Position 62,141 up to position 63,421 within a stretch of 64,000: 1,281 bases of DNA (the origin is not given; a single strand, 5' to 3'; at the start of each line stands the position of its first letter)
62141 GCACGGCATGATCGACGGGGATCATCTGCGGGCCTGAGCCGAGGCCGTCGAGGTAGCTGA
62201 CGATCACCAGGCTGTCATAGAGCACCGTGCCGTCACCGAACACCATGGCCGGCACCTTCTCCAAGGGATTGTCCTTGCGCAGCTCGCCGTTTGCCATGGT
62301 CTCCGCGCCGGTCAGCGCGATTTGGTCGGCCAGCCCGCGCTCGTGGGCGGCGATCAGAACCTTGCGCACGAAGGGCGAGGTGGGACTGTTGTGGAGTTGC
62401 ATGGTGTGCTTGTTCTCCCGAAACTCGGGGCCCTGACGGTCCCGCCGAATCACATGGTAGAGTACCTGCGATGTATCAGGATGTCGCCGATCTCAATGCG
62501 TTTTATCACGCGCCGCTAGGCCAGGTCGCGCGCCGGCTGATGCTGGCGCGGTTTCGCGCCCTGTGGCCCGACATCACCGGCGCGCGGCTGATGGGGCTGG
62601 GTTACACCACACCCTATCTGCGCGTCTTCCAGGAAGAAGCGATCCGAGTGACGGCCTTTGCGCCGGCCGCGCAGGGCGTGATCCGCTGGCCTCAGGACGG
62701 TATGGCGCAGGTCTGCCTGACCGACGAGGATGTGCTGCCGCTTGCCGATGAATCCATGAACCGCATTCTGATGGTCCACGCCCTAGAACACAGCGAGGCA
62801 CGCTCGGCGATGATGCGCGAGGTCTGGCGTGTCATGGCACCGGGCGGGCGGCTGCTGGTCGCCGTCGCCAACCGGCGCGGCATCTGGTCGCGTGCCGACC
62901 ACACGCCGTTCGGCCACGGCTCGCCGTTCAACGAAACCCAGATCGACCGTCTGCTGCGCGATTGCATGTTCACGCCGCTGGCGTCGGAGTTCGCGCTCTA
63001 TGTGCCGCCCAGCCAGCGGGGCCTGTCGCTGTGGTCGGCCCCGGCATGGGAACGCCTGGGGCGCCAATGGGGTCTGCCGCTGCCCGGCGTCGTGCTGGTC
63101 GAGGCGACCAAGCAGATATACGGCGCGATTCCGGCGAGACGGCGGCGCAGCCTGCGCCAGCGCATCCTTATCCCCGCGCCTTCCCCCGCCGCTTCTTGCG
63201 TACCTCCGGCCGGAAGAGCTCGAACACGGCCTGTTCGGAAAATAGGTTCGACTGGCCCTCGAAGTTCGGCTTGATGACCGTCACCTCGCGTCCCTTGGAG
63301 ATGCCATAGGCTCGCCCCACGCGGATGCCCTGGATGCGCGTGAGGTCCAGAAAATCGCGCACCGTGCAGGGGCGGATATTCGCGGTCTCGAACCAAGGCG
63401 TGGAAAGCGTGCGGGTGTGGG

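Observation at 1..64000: Unusually many disrupted genes: homopolymer-linked frameshifts (likely sequencing error) mixed with nonsense codons, a tandem duplication and truncations (likely real decay)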

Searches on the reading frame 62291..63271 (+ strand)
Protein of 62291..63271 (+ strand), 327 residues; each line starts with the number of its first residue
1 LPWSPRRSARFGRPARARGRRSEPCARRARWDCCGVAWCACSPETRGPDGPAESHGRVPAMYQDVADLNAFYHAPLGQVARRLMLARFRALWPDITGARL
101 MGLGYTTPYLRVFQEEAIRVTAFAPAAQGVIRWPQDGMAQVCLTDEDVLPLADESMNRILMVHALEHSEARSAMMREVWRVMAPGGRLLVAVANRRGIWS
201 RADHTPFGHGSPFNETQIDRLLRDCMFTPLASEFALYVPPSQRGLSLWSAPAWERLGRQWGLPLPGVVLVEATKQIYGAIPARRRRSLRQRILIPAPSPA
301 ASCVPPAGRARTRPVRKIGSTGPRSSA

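Call 50: search_protein_families(library=ncbifam, max_evalue=0.001, proteins=[window:62291-63271:+])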
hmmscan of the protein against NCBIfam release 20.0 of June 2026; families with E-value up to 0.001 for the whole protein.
window:62291-63271:+ (327 aa): 4 families
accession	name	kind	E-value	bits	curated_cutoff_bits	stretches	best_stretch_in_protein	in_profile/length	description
NF045667.1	MTase_DVU1556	equivalog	8.2e-06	25.4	155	1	103-191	33-120/213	DVU_1556 family methyltransferase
NF001241.0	PRK00216.1-2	equivalog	0.00016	21.4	327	1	134-191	89-148/231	demethylmenaquinone methyltransferase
NF001240.0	PRK00216.1-1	equivalog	0.00029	20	378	1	139-191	117-169/251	bifunctional demethylmenaquinone methyltransferase/2-methoxy-6-polyprenyl-1,4-benzoquinol methylase UbiE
NF041537.1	ArsM_AhpD_UU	exception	0.00036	19.4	510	1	146-191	136-181/345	arsenite methyltransferase/AhpD domain selenoprotein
